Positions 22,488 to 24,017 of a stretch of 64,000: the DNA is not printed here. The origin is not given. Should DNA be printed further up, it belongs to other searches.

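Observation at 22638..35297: Two enolase-superfamily paralogs, both altered at canonical catalytic positions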

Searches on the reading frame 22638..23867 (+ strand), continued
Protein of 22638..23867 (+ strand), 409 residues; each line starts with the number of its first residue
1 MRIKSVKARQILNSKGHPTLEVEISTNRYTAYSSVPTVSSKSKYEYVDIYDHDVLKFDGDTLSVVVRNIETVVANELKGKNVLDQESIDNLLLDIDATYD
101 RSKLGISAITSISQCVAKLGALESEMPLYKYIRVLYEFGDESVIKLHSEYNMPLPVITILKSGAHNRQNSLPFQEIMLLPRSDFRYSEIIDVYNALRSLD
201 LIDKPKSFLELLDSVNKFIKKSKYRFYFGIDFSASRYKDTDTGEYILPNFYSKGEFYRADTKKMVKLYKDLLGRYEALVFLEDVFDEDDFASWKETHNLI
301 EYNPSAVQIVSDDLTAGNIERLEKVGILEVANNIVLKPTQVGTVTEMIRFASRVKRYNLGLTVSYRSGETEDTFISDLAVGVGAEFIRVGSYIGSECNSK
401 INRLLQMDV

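Call 17: find_encoding_contigs(protein=P0001, flank=10000, max_places=4)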
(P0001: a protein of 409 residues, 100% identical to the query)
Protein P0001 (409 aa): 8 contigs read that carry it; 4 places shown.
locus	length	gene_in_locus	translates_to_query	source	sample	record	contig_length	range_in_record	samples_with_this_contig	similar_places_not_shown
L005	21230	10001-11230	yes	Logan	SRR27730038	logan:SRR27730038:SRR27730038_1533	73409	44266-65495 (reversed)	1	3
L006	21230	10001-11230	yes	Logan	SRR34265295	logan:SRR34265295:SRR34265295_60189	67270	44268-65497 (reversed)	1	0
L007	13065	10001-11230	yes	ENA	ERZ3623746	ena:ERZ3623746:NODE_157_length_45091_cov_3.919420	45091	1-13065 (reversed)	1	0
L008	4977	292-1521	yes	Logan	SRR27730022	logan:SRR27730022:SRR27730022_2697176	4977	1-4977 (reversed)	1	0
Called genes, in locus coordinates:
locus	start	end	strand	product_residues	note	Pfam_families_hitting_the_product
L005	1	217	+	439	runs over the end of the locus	-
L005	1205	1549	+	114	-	PF01245:Ribosomal_L19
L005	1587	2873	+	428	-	PF08245:Mur_ligase_M, PF08353:MurT_C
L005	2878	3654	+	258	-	PF07685:GATase_3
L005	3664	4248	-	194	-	PF00719:Pyrophosphatase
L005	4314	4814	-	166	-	-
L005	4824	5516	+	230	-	PF01746:tRNA_m1G_MT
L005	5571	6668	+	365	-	PF00171:Aldedh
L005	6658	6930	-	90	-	-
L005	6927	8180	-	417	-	-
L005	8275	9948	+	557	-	PF03816:LytR_cpsA_psr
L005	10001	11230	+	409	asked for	PF03952:Enolase_N, PF00113:Enolase_C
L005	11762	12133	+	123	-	-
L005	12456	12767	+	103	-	-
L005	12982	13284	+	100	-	-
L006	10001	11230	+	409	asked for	PF03952:Enolase_N, PF00113:Enolase_C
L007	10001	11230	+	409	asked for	PF03952:Enolase_N, PF00113:Enolase_C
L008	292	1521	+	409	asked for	PF03952:Enolase_N, PF00113:Enolase_C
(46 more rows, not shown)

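Call 21: find_related_loci(query=A1, collection=genome_contigs, flank=10000)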
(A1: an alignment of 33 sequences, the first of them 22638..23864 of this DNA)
Query A1 (409 aa) in genome_contigs; peptide patterns used: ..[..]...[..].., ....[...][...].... (x = any residue, [..] = any of these).
42 stretches matched a pattern; 20 encode a relative of the query (tblastn E <= 1e-3); 20 distinct loci.
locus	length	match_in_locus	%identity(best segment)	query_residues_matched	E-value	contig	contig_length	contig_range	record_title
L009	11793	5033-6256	52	1-408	3e-142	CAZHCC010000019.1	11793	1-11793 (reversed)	MAG TPA_asm: uncultured Candidatus Saccharibacteria bacterium isolate binchicken_co186_26 genome assembly, contig: NODE_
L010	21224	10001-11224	52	1-408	1e-138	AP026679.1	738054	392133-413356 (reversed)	MAG: Candidatus Dojkabacteria bacterium KatS3mg084 DNA, complete genome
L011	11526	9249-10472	54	1-408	2e-138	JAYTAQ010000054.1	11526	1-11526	MAG: bacterium isolate GFS_13950 GFS_13950_53, whole genome shotgun sequence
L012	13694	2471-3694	51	1-408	5e-137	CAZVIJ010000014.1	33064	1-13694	MAG TPA_asm: uncultured Candidatus Saccharibacteria bacterium isolate SRP257259_co1_129 genome assembly, contig: NODE_14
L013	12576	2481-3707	46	1-408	6e-126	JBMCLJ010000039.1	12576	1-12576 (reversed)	MAG: Candidatus Dojkabacteria bacterium isolate D1M03_32 NODE_2934_length_12576_cov_5.681815, whole genome shotgun seque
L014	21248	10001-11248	31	2-408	1e-59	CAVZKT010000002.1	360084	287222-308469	MAG: Candidatus Moranbacteria bacterium isolate MFD04408.bin.2.190 genome assembly, contig: contig_44898, whole genome s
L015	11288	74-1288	33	3-408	2e-57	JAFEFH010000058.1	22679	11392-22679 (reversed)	MAG: Proteobacteria bacterium isolate SZAS LIN-13 LIN-653__58__length-22679, whole genome shotgun sequence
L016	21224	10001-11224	32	3-408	8e-57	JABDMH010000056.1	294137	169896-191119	MAG: Saprospiraceae bacterium isolate SS_bin_96 k127_4230684, whole genome shotgun sequence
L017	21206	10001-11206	31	3-408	2e-55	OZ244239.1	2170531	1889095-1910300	MAG: Bdellovibrionales bacterium isolate ac719e0f-63d0-4f99-808b-f8d6c9834670 genome assembly, chromosome: 1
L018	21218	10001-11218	31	2-408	3e-55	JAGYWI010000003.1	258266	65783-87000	MAG: Candidatus Magnetomicrobium cryptolimnococcus isolate XYC XYC_MTB_NODE_3_length_258266_cov_95.3087, whole genome sh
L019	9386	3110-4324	32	3-408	2e-54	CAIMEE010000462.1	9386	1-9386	MAG: Enhydrobacter aerosaccus isolate VK_bin-4720 genome assembly, contig: bin-4720:462/622, whole genome shotgun sequen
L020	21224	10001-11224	32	3-408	2e-54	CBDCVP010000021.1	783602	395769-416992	MAG: Saprospiraceae bacterium isolate 75aaed2f-bfff-4668-9f66-88a187d9991b genome assembly, contig: contig_21, whole gen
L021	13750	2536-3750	31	3-408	5e-54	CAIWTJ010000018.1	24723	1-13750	MAG: Enhydrobacter aerosaccus isolate Umea3p3_bin-0614 genome assembly, contig: bin-0614:018/306, whole genome shotgun s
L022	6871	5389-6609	31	1-409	2e-53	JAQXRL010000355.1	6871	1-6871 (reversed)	MAG: Eubacteriales bacterium isolate SUG1456 k141_8715386, whole genome shotgun sequence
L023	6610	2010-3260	30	1-408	4e-46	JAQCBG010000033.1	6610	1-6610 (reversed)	MAG: Proteobacteria bacterium isolate casp15-mb.142 NODE_13972_length_6610_cov_0.054523, whole genome shotgun sequence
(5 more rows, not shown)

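Call 50: predict_structure(alignment_id=A1)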
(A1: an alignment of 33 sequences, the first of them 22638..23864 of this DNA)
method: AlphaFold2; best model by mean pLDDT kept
length: 409 residues; sequences in the alignment: 33
mean_pLDDT: 87.2   pTM: 0.90
mean pLDDT of the five models: 87.2, 86.9, 86.7, 84.3, 81.9
residues with pLDDT >= 90: 247; 70-90: 121; 50-70: 30; < 50: 11
segments of 3 or more residues with pLDDT < 50: 53-57, 165-167
pLDDT, mean of each block of 10 residues (from residue 1): 95 81 97 79 71 49 86 96 96 88 87 98 97 90 82 93 59 91 89 88 75 92 92 87 91 90 92 91 89 86 69 86 92 92 94 93 81 95 94 88 94
secondary structure, 60 per line:
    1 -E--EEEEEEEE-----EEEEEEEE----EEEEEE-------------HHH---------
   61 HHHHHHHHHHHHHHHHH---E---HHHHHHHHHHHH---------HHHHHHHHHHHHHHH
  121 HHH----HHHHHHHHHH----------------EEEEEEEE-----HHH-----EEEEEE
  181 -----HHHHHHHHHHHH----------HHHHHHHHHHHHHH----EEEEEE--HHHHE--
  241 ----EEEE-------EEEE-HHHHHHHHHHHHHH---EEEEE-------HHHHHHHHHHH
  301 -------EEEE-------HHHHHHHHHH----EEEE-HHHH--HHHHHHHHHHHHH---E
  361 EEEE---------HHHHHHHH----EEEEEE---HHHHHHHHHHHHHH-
elements in order: E5-12 E18-25 E30-35 H61-77 H85-96 H106-123 H128-137 E154-161 E175-180 H186-197 H208-221 E226-231 H234-237 E245-248 E256-259 H261-274 E278-282 H290-300 E308-311 H319-328 E333-336 H338-341 H344-356 E360-364 H374-381 E386-391 H395-408

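Call 59: fold_search(model_id=the predicted structure, library=pdb)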
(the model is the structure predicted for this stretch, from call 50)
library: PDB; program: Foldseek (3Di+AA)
matches with E <= 10: 1210; with E <= 0.001: 561
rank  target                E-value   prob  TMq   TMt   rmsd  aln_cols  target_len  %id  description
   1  3otr_C                1.0e-34  1.00  0.86  0.80   3.7       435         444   30  2.75 Angstrom Crystal Structure of Enolase 1 from Toxoplasma gondii (released 2010-09-22)
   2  7ugh_B                2.6e-34  1.00  0.87  0.82   3.5       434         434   29  Crystal Structure of enolase family protein from Naegleria fowleri with bound 2-phosphoglyceric acid (released 2022-04-13)
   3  7ugh_A                8.3e-34  1.00  0.87  0.82   3.5       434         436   29  Crystal Structure of enolase family protein from Naegleria fowleri with bound 2-phosphoglyceric acid (released 2022-04-13)
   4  3otr_B                9.9e-34  1.00  0.87  0.80   3.8       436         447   30  2.75 Angstrom Crystal Structure of Enolase 1 from Toxoplasma gondii (released 2010-09-22)
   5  3otr_F                1.2e-33  1.00  0.83  0.77   4.4       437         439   29  2.75 Angstrom Crystal Structure of Enolase 1 from Toxoplasma gondii (released 2010-09-22)
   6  1iyx_A                1.3e-33  1.00  0.86  0.82   3.1       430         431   30  Crystal structure of enolase from Enterococcus hirae (released 2003-07-29)
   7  1oep                  1.9e-33  1.00  0.84  0.81   3.2       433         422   29  Structure of Trypanosoma brucei enolase reveals the inhibitory divalent metal site (released 2003-04-02)
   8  5wro                  2.4e-33  1.00  0.85  0.79   3.7       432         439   31  Crystal structure of Drosophila enolase (released 2017-04-26)
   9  3otr_D                2.5e-33  1.00  0.83  0.78   4.4       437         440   29  2.75 Angstrom Crystal Structure of Enolase 1 from Toxoplasma gondii (released 2010-09-22)
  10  3otr_A                2.8e-33  1.00  0.85  0.79   4.2       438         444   29  2.75 Angstrom Crystal Structure of Enolase 1 from Toxoplasma gondii (released 2010-09-22)
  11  9no2_A                2.8e-33  1.00  0.84  0.81   3.4       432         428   29  CryoEM structure of RibD-enolase complex (released 2025-06-18)
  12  3qtp_A                4.4e-33  1.00  0.89  0.83   2.9       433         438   30  Crystal Structure Analysis of Entamoeba histolytica Enolase (released 2011-07-13)
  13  2ptx                  4.4e-33  1.00  0.87  0.83   3.1       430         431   31  Crystal Structure of the T. brucei enolase complexed with sulphate in closed conformation (released 2007-11-20)
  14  3otr_E                4.7e-33  1.00  0.81  0.76   4.5       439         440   29  2.75 Angstrom Crystal Structure of Enolase 1 from Toxoplasma gondii (released 2010-09-22)
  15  2psn_C                6.5e-33  1.00  0.82  0.77   4.2       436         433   30  Crystal structure of enolase1 (released 2008-05-20)
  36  9no4_I                4.6e-32  1.00  0.85  0.81   3.7       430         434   28  Cryo-EM structure of Csm/AcrIIIA2/enolase 3:2 complex (released 2025-11-12)
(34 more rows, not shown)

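Call 66: find_encoding_contigs(protein=P0021, flank=10000, max_places=1)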
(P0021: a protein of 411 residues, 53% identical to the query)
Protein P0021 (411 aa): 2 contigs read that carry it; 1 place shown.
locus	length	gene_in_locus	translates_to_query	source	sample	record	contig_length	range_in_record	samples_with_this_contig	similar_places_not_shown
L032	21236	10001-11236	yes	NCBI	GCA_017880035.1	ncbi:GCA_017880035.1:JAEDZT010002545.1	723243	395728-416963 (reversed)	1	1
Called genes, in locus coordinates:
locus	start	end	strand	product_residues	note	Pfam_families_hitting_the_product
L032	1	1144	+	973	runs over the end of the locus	PF04313:HSDR_N, PF00270:DEAD (weak), PF04851:ResIII, PF18766:SWI2_SNF2, PF22679:T1R_D3-like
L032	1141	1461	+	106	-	PF01863:YgjP-like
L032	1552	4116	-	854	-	PF03483:B3_4, PF03484:B5, PF17759:tRNA_synthFbeta, PF03147:FDX-ACB, PF01588:tRNA_bind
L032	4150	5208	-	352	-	PF02912:Phe_tRNA-synt_N, PF01409:tRNA-synt_2d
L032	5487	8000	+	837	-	PF17757:UvrB_inter, PF02559:CarD_TRCF_RID, PF04851:ResIII, PF00270:DEAD, PF00271:Helicase_C, PF22590:Cas3-like_C_2 (weak)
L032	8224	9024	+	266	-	PF06750:A24_N_bact, PF01478:Peptidase_A24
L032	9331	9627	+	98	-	PF13370:Fer4_13 (weak), PF13459:Fer4_15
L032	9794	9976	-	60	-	-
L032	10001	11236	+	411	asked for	PF03952:Enolase_N, PF00113:Enolase_C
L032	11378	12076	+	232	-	PF10502:Peptidase_S26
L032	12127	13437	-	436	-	PF18073:Zn_ribbon_LapB, PF13481:AAA_25, PF03796:DnaB_C (faint), PF06745:ATPase (weak), PF00004:AAA (weak), PF13479:AAA_24 (weak), PF06745:ATPase (weak), PF13541:ChlI, +1 more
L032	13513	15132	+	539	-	-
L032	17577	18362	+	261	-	-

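Call 67: find_encoding_contigs(protein=P0008, flank=10000, max_places=1)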
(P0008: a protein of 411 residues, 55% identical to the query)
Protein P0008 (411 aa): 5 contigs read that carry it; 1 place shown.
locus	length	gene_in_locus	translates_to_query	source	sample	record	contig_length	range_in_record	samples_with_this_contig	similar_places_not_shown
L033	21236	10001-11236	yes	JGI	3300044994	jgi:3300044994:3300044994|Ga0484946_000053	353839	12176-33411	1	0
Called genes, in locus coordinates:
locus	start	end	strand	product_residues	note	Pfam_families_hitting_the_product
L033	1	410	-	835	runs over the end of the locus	PF17757:UvrB_inter, PF02559:CarD_TRCF_RID, PF00270:DEAD, PF04851:ResIII, PF00271:Helicase_C, PF22590:Cas3-like_C_2 (weak)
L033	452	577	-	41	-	-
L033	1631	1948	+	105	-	-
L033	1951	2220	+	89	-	-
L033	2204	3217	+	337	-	PF02912:Phe_tRNA-synt_N, PF01409:tRNA-synt_2d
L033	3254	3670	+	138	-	PF24722:DUF7674 (weak)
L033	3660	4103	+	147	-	PF25191:DUF7832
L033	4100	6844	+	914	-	PF03483:B3_4, PF03484:B5, PF17759:tRNA_synthFbeta, PF03147:FDX-ACB, PF01588:tRNA_bind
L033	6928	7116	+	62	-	PF01783:Ribosomal_L32p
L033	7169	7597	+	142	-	PF01029:NusB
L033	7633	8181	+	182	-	-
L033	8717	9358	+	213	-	PF13428:TPR_14 (faint), PF25063:ARM_TT21_C (faint), PF00515:TPR_1 (faint), PF07719:TPR_2 (faint), PF13174:TPR_6 (faint), PF14559:TPR_19 (weak), PF13431:TPR_17 (weak), PF13181:TPR_8 (weak), +5 more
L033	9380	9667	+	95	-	PF13459:Fer4_15, PF13370:Fer4_13 (faint)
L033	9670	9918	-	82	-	-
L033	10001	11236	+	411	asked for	PF03952:Enolase_N, PF00113:Enolase_C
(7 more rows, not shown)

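Call 70: find_homologous_proteins(query=A1, max_evalue=1e-60)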
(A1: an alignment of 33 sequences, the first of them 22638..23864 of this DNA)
Query A1 (33 sequences) (409 aa, profile of the alignment): 2480 proteins with E <= 1e-60 among 8000 candidates; the best 120 are listed.
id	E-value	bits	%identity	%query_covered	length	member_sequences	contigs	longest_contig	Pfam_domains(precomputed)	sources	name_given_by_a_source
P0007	5.3e-216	736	54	100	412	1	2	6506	PF03952.22,PF00113.29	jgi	jgi:enolase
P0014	2.5e-215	733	54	100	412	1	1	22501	PF03952.22,PF00113.29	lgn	-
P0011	4.8e-215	732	54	100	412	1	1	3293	PF03952.22,PF00113.29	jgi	jgi:enolase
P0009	5.7e-214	729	52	100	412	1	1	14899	PF03952.22,PF00113.29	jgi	jgi:enolase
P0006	4.4e-213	726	54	100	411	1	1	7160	PF03952.22,PF00113.29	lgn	-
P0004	5.0e-213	726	55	100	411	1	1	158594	PF03952.22,PF00113.29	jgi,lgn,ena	-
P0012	8.5e-213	725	54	100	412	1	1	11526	PF03952.22,PF00113.29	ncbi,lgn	-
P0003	5.4e-211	719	57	100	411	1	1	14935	PF03952.22,PF00113.29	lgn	-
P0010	3.4e-210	716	53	100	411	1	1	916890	PF03952.22,PF00113.29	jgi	jgi:enolase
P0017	1.8e-209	714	51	100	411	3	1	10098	PF03952.22,PF00113.29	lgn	-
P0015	4.6e-208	709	51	100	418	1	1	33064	PF03952.22,PF00113.29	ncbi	-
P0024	9.2e-208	709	49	100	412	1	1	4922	PF03952.22,PF00113.29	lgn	-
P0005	1.1e-207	708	54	100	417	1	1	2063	PF03952.22,PF00113.29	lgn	-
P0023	4.7e-206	703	49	100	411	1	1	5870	PF03952.22,PF00113.29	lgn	-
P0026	1.2e-205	702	49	100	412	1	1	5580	PF03952.22,PF00113.29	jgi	jgi:enolase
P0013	1.4e-201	688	53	100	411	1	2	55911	PF03952.22,PF00113.29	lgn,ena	-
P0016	1.7e-201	688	52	100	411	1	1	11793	PF03952.22,PF00113.29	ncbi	-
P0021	1.6e-200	685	53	100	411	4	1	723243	PF03952.22,PF00113.29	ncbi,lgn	-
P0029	8.9e-198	676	46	100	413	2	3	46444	PF03952.22,PF00113.29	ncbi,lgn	-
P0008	4.0e-195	667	55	100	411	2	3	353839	PF03952.22,PF00113.29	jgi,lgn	jgi:enolase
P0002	1.8e-190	652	87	100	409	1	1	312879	PF03952.22,PF00113.29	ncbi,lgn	-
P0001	9.2e-190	649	100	100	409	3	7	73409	PF03952.22,PF00113.29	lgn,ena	-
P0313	1.4e-79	286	35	99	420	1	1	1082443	PF03952.22,PF00113.29,PF13378.13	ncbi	-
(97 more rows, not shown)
